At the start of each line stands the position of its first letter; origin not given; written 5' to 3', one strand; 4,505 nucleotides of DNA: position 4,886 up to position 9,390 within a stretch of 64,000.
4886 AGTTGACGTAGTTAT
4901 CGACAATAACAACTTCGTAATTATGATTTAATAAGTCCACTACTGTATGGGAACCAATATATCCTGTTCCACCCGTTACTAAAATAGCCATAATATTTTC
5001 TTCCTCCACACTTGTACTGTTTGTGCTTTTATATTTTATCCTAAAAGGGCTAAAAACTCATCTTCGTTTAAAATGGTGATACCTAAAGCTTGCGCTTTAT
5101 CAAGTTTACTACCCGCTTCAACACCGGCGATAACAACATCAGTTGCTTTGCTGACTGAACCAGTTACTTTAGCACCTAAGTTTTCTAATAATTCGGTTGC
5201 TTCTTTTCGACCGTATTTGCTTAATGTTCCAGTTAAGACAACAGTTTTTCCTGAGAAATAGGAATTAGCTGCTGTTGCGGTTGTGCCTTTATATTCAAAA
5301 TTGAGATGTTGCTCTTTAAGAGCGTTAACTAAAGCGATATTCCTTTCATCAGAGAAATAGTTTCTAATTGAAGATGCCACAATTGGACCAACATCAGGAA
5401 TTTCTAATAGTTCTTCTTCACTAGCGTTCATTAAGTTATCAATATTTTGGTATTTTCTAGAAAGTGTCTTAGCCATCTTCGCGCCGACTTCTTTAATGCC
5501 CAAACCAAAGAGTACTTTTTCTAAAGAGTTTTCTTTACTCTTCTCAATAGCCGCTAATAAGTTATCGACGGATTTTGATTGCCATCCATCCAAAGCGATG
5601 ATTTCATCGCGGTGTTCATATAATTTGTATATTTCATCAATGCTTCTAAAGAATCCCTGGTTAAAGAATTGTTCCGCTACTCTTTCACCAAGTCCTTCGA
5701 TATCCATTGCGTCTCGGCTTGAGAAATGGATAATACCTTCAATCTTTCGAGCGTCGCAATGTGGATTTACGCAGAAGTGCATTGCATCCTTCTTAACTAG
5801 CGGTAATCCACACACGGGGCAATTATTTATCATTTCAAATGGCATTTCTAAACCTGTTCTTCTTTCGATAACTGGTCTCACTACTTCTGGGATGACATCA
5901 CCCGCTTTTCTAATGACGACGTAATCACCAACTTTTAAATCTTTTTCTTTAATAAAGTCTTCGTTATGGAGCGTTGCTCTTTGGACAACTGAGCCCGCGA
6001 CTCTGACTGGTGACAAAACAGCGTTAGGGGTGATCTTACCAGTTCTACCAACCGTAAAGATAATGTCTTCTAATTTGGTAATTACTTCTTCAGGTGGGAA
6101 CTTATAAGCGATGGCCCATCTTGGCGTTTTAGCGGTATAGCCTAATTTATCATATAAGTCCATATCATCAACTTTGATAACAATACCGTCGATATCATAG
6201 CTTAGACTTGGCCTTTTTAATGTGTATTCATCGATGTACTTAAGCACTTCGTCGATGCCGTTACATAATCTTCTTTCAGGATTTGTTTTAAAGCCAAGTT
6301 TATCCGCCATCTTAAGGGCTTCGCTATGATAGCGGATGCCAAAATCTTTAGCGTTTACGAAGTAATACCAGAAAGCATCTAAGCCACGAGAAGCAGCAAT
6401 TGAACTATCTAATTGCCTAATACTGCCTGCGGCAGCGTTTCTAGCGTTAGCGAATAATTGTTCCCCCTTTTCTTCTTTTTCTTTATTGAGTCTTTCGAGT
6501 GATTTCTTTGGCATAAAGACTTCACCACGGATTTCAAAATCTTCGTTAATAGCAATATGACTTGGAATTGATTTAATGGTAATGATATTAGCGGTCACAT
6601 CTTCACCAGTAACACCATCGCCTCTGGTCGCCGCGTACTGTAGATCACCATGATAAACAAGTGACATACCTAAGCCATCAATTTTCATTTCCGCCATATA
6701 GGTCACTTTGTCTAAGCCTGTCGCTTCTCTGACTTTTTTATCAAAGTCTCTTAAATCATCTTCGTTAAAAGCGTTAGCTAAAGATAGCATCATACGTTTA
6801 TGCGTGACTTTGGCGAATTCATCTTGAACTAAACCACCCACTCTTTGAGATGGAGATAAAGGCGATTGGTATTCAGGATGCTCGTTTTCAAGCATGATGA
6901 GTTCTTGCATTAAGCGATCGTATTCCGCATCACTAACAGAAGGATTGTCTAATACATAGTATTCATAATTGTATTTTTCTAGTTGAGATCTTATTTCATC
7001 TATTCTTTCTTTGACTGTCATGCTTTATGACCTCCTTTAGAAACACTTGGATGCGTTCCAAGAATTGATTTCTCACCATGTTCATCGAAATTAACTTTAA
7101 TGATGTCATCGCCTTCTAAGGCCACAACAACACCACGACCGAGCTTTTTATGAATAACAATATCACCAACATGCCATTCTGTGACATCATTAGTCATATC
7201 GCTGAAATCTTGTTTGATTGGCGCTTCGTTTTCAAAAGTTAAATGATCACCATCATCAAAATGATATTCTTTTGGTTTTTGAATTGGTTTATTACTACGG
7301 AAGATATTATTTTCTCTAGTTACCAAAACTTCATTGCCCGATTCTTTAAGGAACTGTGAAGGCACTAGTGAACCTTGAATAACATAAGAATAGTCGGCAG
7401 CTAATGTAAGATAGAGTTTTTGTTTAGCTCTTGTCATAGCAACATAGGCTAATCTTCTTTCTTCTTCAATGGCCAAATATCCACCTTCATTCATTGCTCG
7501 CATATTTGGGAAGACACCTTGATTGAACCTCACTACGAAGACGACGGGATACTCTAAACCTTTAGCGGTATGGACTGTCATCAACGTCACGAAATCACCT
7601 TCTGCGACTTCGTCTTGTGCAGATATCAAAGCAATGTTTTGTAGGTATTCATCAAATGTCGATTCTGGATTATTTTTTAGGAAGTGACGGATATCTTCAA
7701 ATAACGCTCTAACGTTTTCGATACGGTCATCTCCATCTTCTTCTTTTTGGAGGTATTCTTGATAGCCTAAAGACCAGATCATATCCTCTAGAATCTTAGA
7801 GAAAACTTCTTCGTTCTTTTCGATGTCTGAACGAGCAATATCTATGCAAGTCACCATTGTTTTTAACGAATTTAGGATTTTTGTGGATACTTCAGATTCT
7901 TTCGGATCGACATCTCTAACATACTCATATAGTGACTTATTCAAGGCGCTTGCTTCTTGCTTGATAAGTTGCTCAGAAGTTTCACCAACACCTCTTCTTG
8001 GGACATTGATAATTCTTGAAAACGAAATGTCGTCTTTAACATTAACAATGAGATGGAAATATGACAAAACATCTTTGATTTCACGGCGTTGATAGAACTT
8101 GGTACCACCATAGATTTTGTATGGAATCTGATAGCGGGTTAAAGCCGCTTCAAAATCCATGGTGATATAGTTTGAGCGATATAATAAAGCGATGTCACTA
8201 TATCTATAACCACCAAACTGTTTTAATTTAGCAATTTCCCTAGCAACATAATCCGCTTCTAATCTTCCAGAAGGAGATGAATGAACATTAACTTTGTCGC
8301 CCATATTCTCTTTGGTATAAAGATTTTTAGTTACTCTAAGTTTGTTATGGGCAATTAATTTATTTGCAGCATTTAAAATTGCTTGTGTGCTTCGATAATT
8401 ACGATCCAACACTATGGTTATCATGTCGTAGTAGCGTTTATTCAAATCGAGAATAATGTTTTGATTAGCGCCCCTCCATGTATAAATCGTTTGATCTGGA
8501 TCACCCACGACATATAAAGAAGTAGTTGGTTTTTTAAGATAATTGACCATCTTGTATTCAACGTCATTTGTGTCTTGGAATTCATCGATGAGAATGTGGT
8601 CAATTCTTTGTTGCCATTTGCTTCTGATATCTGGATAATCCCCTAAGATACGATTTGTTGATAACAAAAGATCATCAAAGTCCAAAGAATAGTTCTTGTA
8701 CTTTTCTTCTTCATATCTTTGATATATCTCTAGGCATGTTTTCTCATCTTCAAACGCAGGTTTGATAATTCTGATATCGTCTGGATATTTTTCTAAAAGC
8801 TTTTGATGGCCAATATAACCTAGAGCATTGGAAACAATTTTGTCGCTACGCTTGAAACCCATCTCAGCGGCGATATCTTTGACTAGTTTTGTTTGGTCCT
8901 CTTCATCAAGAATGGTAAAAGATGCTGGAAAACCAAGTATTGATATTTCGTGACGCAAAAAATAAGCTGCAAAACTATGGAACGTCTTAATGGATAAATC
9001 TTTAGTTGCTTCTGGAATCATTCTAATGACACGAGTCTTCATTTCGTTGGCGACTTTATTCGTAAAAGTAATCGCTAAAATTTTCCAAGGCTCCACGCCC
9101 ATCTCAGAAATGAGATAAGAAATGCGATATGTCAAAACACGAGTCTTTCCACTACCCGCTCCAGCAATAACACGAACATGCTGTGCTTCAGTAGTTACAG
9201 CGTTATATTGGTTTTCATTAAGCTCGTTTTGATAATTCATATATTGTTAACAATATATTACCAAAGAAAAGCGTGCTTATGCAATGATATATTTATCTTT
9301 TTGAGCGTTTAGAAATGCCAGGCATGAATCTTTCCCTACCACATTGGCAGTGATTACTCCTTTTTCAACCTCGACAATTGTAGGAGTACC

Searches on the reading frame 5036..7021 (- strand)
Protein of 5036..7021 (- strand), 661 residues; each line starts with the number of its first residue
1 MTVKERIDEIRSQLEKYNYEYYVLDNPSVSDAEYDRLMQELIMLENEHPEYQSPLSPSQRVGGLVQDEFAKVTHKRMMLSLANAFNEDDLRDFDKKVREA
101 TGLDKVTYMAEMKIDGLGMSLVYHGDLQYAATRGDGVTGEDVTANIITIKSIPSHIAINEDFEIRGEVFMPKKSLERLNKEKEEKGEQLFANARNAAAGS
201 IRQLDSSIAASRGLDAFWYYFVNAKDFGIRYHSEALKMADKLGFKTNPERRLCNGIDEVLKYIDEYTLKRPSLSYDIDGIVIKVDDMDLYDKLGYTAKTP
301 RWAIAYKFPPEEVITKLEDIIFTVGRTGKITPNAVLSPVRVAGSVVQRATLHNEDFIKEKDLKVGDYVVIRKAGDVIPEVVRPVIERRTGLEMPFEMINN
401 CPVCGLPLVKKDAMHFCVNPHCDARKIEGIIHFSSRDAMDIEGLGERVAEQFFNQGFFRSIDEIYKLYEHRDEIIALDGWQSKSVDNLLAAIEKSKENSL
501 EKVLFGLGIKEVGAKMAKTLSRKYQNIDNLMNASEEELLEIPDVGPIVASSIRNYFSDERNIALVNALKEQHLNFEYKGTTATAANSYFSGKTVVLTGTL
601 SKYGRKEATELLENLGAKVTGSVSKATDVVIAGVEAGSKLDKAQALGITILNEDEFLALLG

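Call 55: search_protein_families(library=ncbifam, proteins=[window:5036-7021:-], max_evalue=1e-30)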
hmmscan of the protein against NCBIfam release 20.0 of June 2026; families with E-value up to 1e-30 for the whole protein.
window:5036-7021:- (661 aa): 5 families
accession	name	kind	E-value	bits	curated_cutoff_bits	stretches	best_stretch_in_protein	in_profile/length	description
NF005932.1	PRK07956.1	equivalog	3.2e-253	842.1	369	1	5-660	1-664/664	NAD-dependent DNA ligase LigA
TIGR00575.1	dnlj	equivalog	2.3e-245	816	444.45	1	11-656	2-652/652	NAD-dependent DNA ligase LigA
NF010931.0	PRK14351.1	equivalog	9.7e-185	616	1051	1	4-660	33-682/692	NAD-dependent DNA ligase LigA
NF010930.0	PRK14350.1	equivalog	7.5e-134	447.5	652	1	3-652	5-657/669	NAD-dependent DNA ligase LigA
NF005987.0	PRK08097.1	equivalog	1.2e-48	165.9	498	1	4-573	31-557/562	NAD-dependent DNA ligase LigB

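Call 56: find_homologous_proteins(query=window:5036-7021:-, max_evalue=1e-100)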
Query window:5036-7021:- (661 aa): 8000 proteins with E <= 1e-100 among 8000 candidates; the best 120 are listed.
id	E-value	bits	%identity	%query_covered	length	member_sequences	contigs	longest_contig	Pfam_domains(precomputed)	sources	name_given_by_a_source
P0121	0.0e+0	1403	94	100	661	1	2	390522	PF12826.14,PF03120.23,PF14520.13,PF01653.24,PF00533.34,PF03119.22,PF00633.30,PF22745.3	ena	-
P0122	0.0e+0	1400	93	100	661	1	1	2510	PF12826.14,PF03120.23,PF14520.13,PF01653.24,PF00533.34,PF03119.22,PF00633.30,PF22745.3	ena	-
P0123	0.0e+0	1395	93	100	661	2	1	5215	PF12826.14,PF03120.23,PF14520.13,PF01653.24,PF00533.34,PF03119.22,PF00633.30,PF22745.3,PF12738.14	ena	-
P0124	0.0e+0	1394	93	100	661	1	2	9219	PF12826.14,PF03120.23,PF14520.13,PF01653.24,PF00533.34,PF03119.22,PF00633.30,PF22745.3,PF12738.14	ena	-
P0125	0.0e+0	1394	93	100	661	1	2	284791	PF12826.14,PF03120.23,PF14520.13,PF01653.24,PF00533.34,PF03119.22,PF00633.30,PF22745.3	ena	-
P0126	0.0e+0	1394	93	100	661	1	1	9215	PF12826.14,PF03120.23,PF14520.13,PF01653.24,PF00533.34,PF03119.22,PF00633.30,PF22745.3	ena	-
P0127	0.0e+0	1393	93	100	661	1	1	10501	PF12826.14,PF03120.23,PF14520.13,PF01653.24,PF00533.34,PF03119.22,PF00633.30,PF22745.3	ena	-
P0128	0.0e+0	1393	93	100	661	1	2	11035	PF12826.14,PF03120.23,PF14520.13,PF01653.24,PF00533.34,PF03119.22,PF00633.30,PF22745.3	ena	-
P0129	0.0e+0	1393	93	100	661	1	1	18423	PF12826.14,PF03120.23,PF14520.13,PF01653.24,PF00533.34,PF03119.22,PF00633.30,PF22745.3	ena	-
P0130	0.0e+0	1393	93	100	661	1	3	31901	PF12826.14,PF03120.23,PF14520.13,PF01653.24,PF00533.34,PF03119.22,PF00633.30,PF22745.3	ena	-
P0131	0.0e+0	1392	93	100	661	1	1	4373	PF12826.14,PF03120.23,PF14520.13,PF01653.24,PF00533.34,PF03119.22,PF00633.30,PF22745.3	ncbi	-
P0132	0.0e+0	1391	92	100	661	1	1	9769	PF12826.14,PF03120.23,PF14520.13,PF01653.24,PF00533.34,PF03119.22,PF00633.30,PF22745.3,PF12738.14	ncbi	-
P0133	0.0e+0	1391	93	100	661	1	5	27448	PF12826.14,PF03120.23,PF14520.13,PF01653.24,PF00533.34,PF03119.22,PF00633.30,PF22745.3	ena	-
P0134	0.0e+0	1391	92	100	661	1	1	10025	PF12826.14,PF03120.23,PF14520.13,PF01653.24,PF00533.34,PF03119.22,PF00633.30,PF22745.3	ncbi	-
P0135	0.0e+0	1391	92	100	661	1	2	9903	PF12826.14,PF03120.23,PF14520.13,PF01653.24,PF00533.34,PF03119.22,PF00633.30,PF22745.3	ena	-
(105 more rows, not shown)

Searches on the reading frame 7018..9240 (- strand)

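Call 55: search_protein_families(library=ncbifam, proteins=[window:7018-9240:-], max_evalue=1e-30)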
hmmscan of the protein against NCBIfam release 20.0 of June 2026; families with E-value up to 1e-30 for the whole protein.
window:7018-9240:- (740 aa): 11 families
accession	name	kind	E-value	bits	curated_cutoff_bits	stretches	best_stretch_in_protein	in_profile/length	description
TIGR01073.1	pcrA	equivalog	5e-195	650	911.2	1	5-729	3-720/725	DNA helicase PcrA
NF008743.0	PRK11773.1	equivalog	1.6e-166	555.7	965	1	5-727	8-711/720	DNA helicase II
TIGR01075.1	uvrD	equivalog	2.9e-160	534.9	1144.45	1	5-726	3-707/715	DNA helicase II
TIGR01074.1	rep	equivalog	1.7e-154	515.7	951.45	1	7-645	2-644/668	DNA helicase Rep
NF008172.0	PRK10919.1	equivalog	1e-115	387.5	1168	1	7-645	3-645/673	DNA helicase Rep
TIGR02785.1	addA_Gpos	equivalog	4.9e-55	187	707.65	0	340-574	569-807/1234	helicase-exonuclease AddAB subunit AddA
NF008276.0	PRK11054.1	equivalog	8e-46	156.8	543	0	6-97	196-285/684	DNA helicase IV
NF010485.0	PRK13909.1-2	equivalog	2.9e-39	135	650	0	169-570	284-630/909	RecB-like helicase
TIGR00609.1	recB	equivalog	8.6e-37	126.8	696.05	0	171-301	328-460/1175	exodeoxyribonuclease V subunit beta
TIGR02784.1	addA_alphas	equivalog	4e-34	118.2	860.75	0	168-300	343-497/1138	double-strand break repair helicase AddA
NF010487.0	PRK13909.1-4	equivalog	1.9e-32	112.4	759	0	171-407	282-534/924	RecB-like helicase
